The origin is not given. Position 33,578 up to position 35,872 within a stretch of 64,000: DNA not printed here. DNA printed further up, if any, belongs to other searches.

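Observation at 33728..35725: Nine-heme c-type cytochrome carrying a T9SS sorting domain: candidate surface-exposed electron conduit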

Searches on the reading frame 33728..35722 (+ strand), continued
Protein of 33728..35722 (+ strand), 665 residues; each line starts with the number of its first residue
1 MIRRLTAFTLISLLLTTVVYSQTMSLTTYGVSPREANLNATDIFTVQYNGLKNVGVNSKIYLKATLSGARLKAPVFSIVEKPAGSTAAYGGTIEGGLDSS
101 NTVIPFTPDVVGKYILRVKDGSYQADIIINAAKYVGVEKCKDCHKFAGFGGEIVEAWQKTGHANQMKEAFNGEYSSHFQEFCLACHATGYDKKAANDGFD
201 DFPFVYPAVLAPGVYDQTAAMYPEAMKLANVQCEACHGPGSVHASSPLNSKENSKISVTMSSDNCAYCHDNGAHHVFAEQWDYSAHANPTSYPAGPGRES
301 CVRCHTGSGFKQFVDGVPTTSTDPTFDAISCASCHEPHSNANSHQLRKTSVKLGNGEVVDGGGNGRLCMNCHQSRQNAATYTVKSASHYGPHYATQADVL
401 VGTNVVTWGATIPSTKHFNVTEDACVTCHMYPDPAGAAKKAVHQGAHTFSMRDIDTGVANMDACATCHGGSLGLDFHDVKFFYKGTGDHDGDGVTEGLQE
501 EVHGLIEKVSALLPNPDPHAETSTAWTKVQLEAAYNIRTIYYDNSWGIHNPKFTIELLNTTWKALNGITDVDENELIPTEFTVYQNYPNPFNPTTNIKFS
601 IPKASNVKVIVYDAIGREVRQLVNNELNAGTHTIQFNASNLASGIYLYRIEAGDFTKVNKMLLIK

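Call 74: search_protein_families(library=pfam, proteins=[L002:9974-12742:+, L002:12820-14316:+, L002:14063-15202:+, L002:6720-8258:+, L002:5350-6711:+, L002:16426-22665:-, L002:17551-22395:+, L002:2103-4421:+, L002:4443-5324:+], max_evalue=0.0001)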
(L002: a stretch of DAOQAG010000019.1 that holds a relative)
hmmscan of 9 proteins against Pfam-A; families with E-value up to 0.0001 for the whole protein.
L002:9974-12742:+ (923 aa): 8 families
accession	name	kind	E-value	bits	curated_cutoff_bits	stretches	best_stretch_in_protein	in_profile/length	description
PF22113.1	Mtrc-MtrF_II-IV_dom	-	1.7e-13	50.9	30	1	256-341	73-166/176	Outer membrane cytochrome MtrC/MtrF-like, domains II/IV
PF14522.11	Cytochrome_C7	-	2.3e-13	50.2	24.8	0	235-306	10-67/67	Cytochrome c7 and related cytochrome c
PF13860.13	FlgD_ig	-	6.5e-12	45.7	27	1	860-911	25-76/79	FlgD Ig-like domain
PF18962.6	Por_Secre_tail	-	6e-07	30.1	27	1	840-920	2-74/75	Secretion system C-terminal sorting domain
PF14537.11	Cytochrom_c3_2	-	3.1e-06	28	25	0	237-307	5-66/79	Cytochrome c3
PF13435.11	Cytochrome_C554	-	5.1e-05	24.6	20.8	0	149-199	1-66/84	Cytochrome c554 and c-prime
PF13585.12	CHU_C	-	6.7e-05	23.4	27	0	857-915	26-78/86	CHU_C Type IX secretion signal domain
PF22352.2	K319L-like_PKD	-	7.8e-05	23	27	0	61-125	14-80/84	K319L-like, PKD domain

L002:12820-14316:+ (499 aa): 4 families
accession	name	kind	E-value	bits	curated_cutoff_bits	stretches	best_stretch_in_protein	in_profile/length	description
PF03264.19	Cytochrom_NNT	-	2.5e-08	34.3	24.1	1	100-185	8-97/174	NapC/NirT cytochrome c family, N-terminal region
PF14537.11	Cytochrom_c3_2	-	1.5e-06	29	25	0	428-495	8-65/79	Cytochrome c3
PF14522.11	Cytochrome_C7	-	3.8e-05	23.9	24.8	0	134-209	18-66/67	Cytochrome c7 and related cytochrome c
PF22113.1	Mtrc-MtrF_II-IV_dom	-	6.9e-05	22.9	30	0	143-213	71-131/176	Outer membrane cytochrome MtrC/MtrF-like, domains II/IV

L002:14063-15202:+ (380 aa): 0 families

L002:6720-8258:+ (513 aa): 1 family
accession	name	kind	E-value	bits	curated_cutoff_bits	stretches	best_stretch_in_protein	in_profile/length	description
PF01564.23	Spermine_synth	-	2.1e-06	27.9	22.9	1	303-421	40-164/186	Spermine/spermidine synthase domain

L002:5350-6711:+ (454 aa): 3 families
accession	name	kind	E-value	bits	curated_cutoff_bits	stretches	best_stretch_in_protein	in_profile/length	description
PF14522.11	Cytochrome_C7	-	1.9e-12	47.3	24.8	0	234-296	13-67/67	Cytochrome c7 and related cytochrome c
PF14537.11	Cytochrom_c3_2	-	2.4e-11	44.4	25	0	273-349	8-79/79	Cytochrome c3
PF22113.1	Mtrc-MtrF_II-IV_dom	-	5.4e-10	39.5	30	0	234-282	120-167/176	Outer membrane cytochrome MtrC/MtrF-like, domains II/IV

L002:16426-22665:- (2079 aa): 5 families
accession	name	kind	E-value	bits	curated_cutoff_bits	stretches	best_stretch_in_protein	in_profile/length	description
PF02369.22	Big_1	-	1.6e-71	236.9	34.9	4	1181-1270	6-92/93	Bacterial Ig-like domain (group 1)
PF09134.16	Invasin_D3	-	1.1e-19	71.1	33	1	1176-1270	4-95/98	Invasin, domain 3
PF17789.7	MG4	-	1.1e-18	67.6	24.7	0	1622-1676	14-64/95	Macroglobulin domain MG4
PF13860.13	FlgD_ig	-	1.1e-12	48.1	27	1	2014-2065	23-74/79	FlgD Ig-like domain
PF01835.25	MG2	-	1.5e-06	28.9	32.8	0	1301-1353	19-71/96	MG2 domain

L002:17551-22395:+ (1615 aa): 0 families

L002:2103-4421:+ (773 aa): 0 families

L002:4443-5324:+ (294 aa): 4 families
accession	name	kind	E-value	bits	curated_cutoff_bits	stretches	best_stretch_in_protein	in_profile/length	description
PF14522.11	Cytochrome_C7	-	6e-15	55.3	24.8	2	29-81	2-66/67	Cytochrome c7 and related cytochrome c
PF14537.11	Cytochrom_c3_2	-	2.8e-10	41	25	0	38-140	4-78/79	Cytochrome c3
PF22113.1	Mtrc-MtrF_II-IV_dom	-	6.8e-06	26.2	30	0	72-119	118-166/176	Outer membrane cytochrome MtrC/MtrF-like, domains II/IV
PF02085.21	Cytochrom_CIII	-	2.5e-05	25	22.9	0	23-75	16-57/101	Class III cytochrome C family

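Call 76: search_protein_families(library=ncbifam, proteins=[L002:2103-4421:+, L002:4443-5324:+, L002:5350-6711:+, L002:6720-8258:+, L002:12820-14316:+, L002:9974-12742:+], max_evalue=0.001)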
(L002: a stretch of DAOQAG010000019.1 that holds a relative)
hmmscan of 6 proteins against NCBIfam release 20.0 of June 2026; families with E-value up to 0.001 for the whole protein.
L002:2103-4421:+ (773 aa): 0 families

L002:4443-5324:+ (294 aa): 2 families
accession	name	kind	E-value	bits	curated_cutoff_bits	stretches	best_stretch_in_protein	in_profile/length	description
NF041781.1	mnquin_red_QrcA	equivalog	1.4e-07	31.3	180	1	24-153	27-173/174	menaquinone reductase multiheme cytochrome c subunit QrcA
NF038038.1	cytoc_DsrJ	equivalog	1.3e-05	25.5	100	0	105-153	86-121/121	sulfate reduction electron transfer complex DsrMKJOP subunit DsrJ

L002:5350-6711:+ (454 aa): 1 family
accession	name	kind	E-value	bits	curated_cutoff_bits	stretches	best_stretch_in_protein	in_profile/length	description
NF045774.1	cytochro_C551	exception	0.00039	20.4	118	1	1-73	1-62/110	cytochrome c551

L002:6720-8258:+ (513 aa): 6 families
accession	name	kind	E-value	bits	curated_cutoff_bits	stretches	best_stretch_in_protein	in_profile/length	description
NF037959.1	MFS_SpdSyn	subfamily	4.7e-66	223.5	40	1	17-488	2-478/480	fused MFS/spermidine synthase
NF003380.0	PRK04457.1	equivalog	2.2e-20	72.8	304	1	262-435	50-221/265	polyamine aminopropyltransferase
NF002010.0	PRK00811.1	equivalog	3.1e-14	52.9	260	1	224-420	24-225/287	polyamine aminopropyltransferase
TIGR00417.1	speE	equivalog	1.5e-09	37.5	249.55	1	235-414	29-212/271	spermidine synthase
NF002956.0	PRK03612.1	equivalog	0.00013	20.5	472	1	4-387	18-416/522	polyamine aminopropyltransferase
TIGR00755.1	ksgA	equivalog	0.00068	19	171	1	284-377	32-118/256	16S rRNA (adenine(1518)-N(6)/adenine(1519)-N(6))-dimethyltransferase RsmA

L002:12820-14316:+ (499 aa): 3 families
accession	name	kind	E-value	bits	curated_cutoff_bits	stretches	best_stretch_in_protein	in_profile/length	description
TIGR03153.1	cytochr_NrfH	equivalog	5.4e-13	49.2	134.2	1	104-210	3-110/138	cytochrome c nitrite reductase small subunit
TIGR03146.1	cyt_nit_nrfB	equivalog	0.00012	22.4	166.6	0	137-215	23-97/145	cytochrome c nitrite reductase pentaheme subunit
TIGR02162.1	torC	equivalog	0.00094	18.5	478.2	0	125-185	41-106/387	pentaheme c-type cytochrome TorC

L002:9974-12742:+ (923 aa): 8 families
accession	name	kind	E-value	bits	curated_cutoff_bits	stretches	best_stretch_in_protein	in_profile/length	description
NF041198.1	UshA_like_PCGU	equivalog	4.1e-16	58.7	275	1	149-273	410-510/519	UshA-like (seleno)protein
TIGR04183.1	Por_Secre_tail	domain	7e-11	42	23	1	840-920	2-70/72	T9SS type A sorting domain-containing protein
NF033707.1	T9SS_sortase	equivalog_domain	2.1e-10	38.9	420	1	798-911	966-1078/1095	type IX secretion system sortase PorU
NF005176.1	PRK06655.1-1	equivalog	2.3e-09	37.5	230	1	856-912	95-153/197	flagellar hook assembly protein FlgD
TIGR03508.1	decahem_SO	subfamily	8.3e-07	28.7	192.2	0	234-306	30-102/258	DmsE family decaheme c-type cytochrome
NF009276.0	PRK12633.1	equivalog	1.3e-06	28.3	383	1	858-907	129-178/234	flagellar basal body rod modification protein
NF009452.0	PRK12812.1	equivalog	1.3e-06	27.9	258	1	858-907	152-203/289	flagellar basal body rod modification protein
NF038113.1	T9SSA_dep_M36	equivalog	0.00025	19.3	885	0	837-920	793-867/869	T9SS-dependent M36 family metallopeptidase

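Call 84: predict_structure(alignment_id=A3)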
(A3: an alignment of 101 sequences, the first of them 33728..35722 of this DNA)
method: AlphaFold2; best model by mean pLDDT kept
length: 665 residues; sequences in the alignment: 101
mean_pLDDT: 86.9   pTM: 0.77
mean pLDDT of the five models: 86.9, 86.2, 85.2, 85.0, 83.7
residues with pLDDT >= 90: 382; 70-90: 215; 50-70: 44; < 50: 24
segments of 3 or more residues with pLDDT < 50: 570-589
pLDDT, mean of each block of 10 residues (from residue 1): 84 80 92 89 90 95 93 95 95 76 96 96 95 90 63 84 92 89 91 93 96 97 95 91 66 81 90 84 85 64 86 82 69 92 94 96 96 92 84 93 97 96 95 64 87 91 93 94 92 94 97 93 92 97 97 98 85 36 45 75 84 89 89 87 87 81 76
secondary structure, 60 per line:
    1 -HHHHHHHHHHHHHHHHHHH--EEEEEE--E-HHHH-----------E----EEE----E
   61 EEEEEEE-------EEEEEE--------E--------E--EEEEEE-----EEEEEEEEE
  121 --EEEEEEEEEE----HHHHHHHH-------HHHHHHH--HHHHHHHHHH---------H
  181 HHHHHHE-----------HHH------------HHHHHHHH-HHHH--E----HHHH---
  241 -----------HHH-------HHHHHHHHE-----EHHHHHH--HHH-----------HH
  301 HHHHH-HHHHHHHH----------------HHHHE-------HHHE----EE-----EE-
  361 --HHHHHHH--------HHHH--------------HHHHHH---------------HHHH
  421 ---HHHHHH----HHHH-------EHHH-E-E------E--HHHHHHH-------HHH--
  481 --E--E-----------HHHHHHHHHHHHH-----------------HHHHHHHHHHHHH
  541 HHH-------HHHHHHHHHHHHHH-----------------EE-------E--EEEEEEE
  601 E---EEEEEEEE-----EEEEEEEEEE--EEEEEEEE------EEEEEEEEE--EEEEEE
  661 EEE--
elements in order: H2-20 E23-28 H33-36 E53-55 E60-67 E75-80 E101-106 E112-120 E123-132 H137-144 H152-158 H161-170 H180-186 H214-221 H223-226 H234-237 H262-269 H277-282 H299-305 H307-314 H331-334 H363-369 H378-381 H396-401 H417-420 H424-429 H434-437 H462-468 H498-510 H528-543 H551-564 E594-601 E605-612 E618-627 E630-637 E644-652 E655-663

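Call 86: fold_search(model_id=the predicted structure, library=pdb)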
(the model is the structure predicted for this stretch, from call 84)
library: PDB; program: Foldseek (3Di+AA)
matches with E <= 10: 1991; with E <= 0.001: 0
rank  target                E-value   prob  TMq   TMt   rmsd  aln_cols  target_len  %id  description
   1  4uid_A                4.0e-03  1.00  0.10  0.32   3.2        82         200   17  Crystal structure of the S-layer protein SbsC domains 4 and 5 (released 2016-04-13)
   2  4uid_B                6.2e-03  1.00  0.10  0.36   3.2        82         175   17  Crystal structure of the S-layer protein SbsC domains 4 and 5 (released 2016-04-13)
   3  7ptp_A                9.6e-03  1.00  0.11  0.10   2.7        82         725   20  In-situ structure of pentameric S-layer protein (released 2021-12-15)
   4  2xwx_A                1.0e-02  1.00  0.12  0.20   3.0        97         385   10  Vibrio cholerae colonization factor GbpA crystal structure (released 2011-11-16)
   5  6tqd_F                1.2e-02  1.00  0.10  0.29   3.6        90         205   18  D00-D0 domain of Intimin (released 2021-01-13)
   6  7bhq_A                1.6e-02  0.82  0.09  0.26  16.4       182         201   22  In situ assembled Salmonella FlgD hook cap complex (released 2021-05-05)
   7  6tqd_B                2.0e-02  1.00  0.10  0.29   3.8        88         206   18  D00-D0 domain of Intimin (released 2021-01-13)
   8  4uic                  2.2e-02  1.00  0.10  0.10   4.4        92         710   17  Crystal structure of the S-layer protein rSbsC(31-844) (released 2016-04-13)
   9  5nq2_B                2.3e-02  0.87  0.10  0.42   5.8       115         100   17  'Porcine (Sus scrofa) Major Histocompatibility Complex, class I, presenting IAYERMCNI (released 2018-04-25)
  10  6k7u                  2.5e-02  0.89  0.10  0.43   5.7       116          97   16  Crystal structure of beta-2 microglobulin (beta2m) of Bat (Pteropus Alecto) (released 2019-09-18)
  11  8gul_A                2.7e-02  1.00  0.11  0.15   4.0        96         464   14  Chitin-active AA10 LPMO (GbpA) complexed with Cu(II) from Vibrio campbellii (released 2023-06-21)
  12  3idu_A                2.7e-02  0.91  0.09  0.42   6.5       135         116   11  Crystal Structure of the CARDB domain of the PF1109 protein in complex with di-metal ions from Pyrococcus furiosus, No (released 2009-08-04)
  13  5h94_B                2.7e-02  0.87  0.10  0.43   5.7       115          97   17  Crystal structure of Swine MHC CLASSI for 1.48 angstroms (released 2016-05-18)
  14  6tqd_A                2.9e-02  1.00  0.09  0.28   3.6        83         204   19  D00-D0 domain of Intimin (released 2021-01-13)
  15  4uj6                  3.1e-02  1.00  0.10  0.10   3.2        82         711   17  Structure of surface layer protein SbsC, domains 1-6 (released 2016-04-27)
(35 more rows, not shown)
